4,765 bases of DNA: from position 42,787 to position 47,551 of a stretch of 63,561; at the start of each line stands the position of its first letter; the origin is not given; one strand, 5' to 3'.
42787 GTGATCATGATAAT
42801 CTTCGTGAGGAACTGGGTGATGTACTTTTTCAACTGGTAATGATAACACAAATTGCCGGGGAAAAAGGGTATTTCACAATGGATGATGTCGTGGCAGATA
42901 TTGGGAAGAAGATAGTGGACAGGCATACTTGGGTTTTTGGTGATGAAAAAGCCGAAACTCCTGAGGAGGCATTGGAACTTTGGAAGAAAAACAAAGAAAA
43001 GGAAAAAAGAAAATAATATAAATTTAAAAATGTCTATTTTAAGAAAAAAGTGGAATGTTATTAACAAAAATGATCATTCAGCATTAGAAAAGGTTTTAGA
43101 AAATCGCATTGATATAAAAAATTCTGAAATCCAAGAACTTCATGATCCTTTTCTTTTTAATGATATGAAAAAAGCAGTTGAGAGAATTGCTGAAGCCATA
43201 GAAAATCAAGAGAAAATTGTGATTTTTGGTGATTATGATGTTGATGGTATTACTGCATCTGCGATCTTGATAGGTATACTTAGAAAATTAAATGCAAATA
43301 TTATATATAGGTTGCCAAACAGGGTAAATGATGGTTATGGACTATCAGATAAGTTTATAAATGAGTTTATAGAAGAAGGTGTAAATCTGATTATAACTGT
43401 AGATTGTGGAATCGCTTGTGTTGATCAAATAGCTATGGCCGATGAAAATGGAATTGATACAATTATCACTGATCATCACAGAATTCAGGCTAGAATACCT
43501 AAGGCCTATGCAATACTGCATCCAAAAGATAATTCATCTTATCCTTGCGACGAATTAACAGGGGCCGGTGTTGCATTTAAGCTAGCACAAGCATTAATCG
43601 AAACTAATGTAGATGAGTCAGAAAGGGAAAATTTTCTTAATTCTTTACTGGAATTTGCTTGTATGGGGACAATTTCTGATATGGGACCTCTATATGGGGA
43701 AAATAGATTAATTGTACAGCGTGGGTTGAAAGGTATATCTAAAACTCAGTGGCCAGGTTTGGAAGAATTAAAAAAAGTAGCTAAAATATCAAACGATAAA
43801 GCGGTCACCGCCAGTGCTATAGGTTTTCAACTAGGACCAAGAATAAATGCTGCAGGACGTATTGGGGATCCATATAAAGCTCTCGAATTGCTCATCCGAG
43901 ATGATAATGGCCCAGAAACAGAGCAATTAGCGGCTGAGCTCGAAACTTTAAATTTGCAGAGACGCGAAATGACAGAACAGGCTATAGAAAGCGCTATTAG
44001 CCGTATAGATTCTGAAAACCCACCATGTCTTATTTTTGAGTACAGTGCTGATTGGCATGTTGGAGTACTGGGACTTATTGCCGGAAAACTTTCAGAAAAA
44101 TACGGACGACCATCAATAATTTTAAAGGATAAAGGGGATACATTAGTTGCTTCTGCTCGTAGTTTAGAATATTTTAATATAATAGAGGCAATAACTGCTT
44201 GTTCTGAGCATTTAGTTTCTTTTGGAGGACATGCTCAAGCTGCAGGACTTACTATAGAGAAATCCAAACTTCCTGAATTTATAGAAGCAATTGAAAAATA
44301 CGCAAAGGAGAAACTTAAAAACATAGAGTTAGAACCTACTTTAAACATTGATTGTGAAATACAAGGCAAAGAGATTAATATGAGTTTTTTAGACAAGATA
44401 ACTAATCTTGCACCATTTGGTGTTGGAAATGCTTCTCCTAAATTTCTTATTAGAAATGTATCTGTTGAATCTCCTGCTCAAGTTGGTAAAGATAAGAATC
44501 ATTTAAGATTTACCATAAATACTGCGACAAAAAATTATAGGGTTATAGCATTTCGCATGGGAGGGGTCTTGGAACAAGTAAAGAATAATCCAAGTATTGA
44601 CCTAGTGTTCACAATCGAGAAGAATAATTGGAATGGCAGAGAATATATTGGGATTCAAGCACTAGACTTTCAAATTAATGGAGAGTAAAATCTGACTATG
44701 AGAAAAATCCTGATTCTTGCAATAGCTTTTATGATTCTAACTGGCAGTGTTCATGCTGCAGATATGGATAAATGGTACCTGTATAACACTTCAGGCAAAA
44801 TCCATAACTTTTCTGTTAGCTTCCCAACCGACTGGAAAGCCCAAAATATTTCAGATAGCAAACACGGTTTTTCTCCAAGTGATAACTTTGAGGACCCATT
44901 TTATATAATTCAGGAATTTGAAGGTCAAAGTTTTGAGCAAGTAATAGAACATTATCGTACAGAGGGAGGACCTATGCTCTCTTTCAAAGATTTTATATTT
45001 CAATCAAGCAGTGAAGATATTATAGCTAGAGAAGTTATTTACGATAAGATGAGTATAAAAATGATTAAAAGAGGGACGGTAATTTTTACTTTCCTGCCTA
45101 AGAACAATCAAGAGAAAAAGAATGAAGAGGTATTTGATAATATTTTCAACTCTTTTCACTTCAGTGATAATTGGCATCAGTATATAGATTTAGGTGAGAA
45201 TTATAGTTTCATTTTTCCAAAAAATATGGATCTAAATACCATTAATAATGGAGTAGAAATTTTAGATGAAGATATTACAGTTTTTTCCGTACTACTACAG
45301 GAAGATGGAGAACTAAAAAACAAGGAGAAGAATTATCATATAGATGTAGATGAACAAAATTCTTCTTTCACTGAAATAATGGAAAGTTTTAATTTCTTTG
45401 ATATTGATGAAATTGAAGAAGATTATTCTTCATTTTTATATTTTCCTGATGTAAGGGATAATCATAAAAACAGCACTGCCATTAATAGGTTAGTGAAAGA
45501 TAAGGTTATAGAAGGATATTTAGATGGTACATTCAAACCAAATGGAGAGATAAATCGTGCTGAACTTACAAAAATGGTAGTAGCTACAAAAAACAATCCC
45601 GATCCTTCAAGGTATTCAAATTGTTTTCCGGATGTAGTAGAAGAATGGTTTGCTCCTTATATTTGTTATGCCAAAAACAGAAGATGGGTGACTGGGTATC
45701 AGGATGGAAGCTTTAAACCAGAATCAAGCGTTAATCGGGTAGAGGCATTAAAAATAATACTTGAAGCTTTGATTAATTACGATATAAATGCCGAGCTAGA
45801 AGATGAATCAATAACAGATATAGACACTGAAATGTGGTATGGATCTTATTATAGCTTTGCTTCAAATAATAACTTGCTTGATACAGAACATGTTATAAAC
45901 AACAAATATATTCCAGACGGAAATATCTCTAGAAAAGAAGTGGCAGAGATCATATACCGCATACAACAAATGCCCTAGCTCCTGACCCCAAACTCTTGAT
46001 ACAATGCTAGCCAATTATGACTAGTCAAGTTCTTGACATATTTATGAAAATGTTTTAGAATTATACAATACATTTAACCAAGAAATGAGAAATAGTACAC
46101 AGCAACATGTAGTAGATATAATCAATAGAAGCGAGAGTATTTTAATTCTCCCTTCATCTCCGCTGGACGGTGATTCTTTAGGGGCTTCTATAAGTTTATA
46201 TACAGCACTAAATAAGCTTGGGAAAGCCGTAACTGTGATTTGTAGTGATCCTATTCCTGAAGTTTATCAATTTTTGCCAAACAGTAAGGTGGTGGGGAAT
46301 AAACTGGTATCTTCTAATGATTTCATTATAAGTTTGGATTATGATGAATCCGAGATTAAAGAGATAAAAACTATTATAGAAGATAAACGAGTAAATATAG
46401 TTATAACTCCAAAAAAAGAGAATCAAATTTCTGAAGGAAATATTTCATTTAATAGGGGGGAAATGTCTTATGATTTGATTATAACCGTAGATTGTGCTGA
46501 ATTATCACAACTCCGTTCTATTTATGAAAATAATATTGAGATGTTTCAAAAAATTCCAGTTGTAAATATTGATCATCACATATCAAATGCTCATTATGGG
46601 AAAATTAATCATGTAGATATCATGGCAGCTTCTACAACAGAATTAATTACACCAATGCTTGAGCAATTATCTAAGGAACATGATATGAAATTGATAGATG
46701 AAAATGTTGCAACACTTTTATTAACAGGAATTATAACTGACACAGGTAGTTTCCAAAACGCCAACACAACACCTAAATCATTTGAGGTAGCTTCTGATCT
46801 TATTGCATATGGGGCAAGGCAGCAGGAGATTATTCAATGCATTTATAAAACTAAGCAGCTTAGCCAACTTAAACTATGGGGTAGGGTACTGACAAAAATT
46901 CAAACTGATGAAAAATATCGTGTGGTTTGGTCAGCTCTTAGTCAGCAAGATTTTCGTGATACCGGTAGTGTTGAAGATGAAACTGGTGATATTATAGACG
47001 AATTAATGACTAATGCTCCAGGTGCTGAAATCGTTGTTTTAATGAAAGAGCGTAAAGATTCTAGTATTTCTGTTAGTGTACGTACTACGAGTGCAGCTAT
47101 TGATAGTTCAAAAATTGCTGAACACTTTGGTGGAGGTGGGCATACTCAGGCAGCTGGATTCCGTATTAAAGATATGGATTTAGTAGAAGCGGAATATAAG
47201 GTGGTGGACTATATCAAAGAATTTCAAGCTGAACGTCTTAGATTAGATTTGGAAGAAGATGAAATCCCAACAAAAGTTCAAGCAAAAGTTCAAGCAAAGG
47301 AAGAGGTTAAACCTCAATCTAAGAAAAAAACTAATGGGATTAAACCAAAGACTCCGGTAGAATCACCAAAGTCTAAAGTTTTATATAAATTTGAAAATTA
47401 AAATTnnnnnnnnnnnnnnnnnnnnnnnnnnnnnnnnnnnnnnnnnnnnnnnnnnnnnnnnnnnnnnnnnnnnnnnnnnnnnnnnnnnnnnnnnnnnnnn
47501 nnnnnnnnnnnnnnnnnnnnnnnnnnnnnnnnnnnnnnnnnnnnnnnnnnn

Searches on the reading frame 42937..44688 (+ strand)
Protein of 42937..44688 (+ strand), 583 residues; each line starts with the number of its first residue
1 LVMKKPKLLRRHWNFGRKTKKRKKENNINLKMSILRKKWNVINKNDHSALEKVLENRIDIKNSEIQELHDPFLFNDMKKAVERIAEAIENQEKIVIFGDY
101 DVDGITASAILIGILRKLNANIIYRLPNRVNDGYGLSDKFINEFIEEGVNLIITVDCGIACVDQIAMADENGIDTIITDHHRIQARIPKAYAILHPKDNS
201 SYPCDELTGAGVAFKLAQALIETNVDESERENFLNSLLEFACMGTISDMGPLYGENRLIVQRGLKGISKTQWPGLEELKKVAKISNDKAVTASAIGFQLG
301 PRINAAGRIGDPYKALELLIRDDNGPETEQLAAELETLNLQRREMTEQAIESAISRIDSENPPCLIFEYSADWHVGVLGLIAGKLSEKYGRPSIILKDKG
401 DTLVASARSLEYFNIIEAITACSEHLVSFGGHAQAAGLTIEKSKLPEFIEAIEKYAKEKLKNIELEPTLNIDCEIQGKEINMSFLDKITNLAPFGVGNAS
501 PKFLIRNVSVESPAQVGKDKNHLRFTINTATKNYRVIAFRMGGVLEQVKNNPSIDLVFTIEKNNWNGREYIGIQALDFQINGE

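Call 46: search_protein_families(library=pfam, proteins=[window:42937-44688:+], max_evalue=0.001)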
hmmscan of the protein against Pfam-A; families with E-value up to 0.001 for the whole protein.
window:42937-44688:+ (583 aa): 4 families
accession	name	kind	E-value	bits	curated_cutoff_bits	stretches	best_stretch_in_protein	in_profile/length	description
PF17768.7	RecJ_OB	-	8.8e-29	100.2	27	1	471-574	1-104/107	RecJ OB domain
PF01368.27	DHH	-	1.1e-25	90.7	28.1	1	93-245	1-125/125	DHH family, N-terminal domain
PF02272.25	DHHA1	-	7.1e-15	55.8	25.9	1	366-458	5-102/102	DHHA1 domain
PF01751.28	Toprim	-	0.0005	20.6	23.1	0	74-120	39-85/96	Toprim domain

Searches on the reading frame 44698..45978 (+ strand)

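Call 64: search_protein_families(library=pfam, proteins=[window:44698-45978:+], max_evalue=0.001)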
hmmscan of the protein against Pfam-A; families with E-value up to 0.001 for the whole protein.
window:44698-45978:+ (426 aa): 1 family
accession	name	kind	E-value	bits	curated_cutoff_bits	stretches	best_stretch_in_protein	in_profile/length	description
PF00395.25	SLH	-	4.7e-19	68.5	20.8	2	249-290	2-43/44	S-layer homology domain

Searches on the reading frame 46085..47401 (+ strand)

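Call 64: search_protein_families(library=pfam, proteins=[window:46085-47401:+], max_evalue=0.001)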
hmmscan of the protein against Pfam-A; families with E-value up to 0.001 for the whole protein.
window:46085-47401:+ (438 aa): 2 families
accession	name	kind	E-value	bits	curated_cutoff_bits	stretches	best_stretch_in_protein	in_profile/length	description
PF01368.27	DHH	-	2e-18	67.3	28.1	1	19-216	2-125/125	DHH family, N-terminal domain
PF02272.25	DHHA1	-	2.3e-10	41.3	25.9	1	298-380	16-99/102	DHHA1 domain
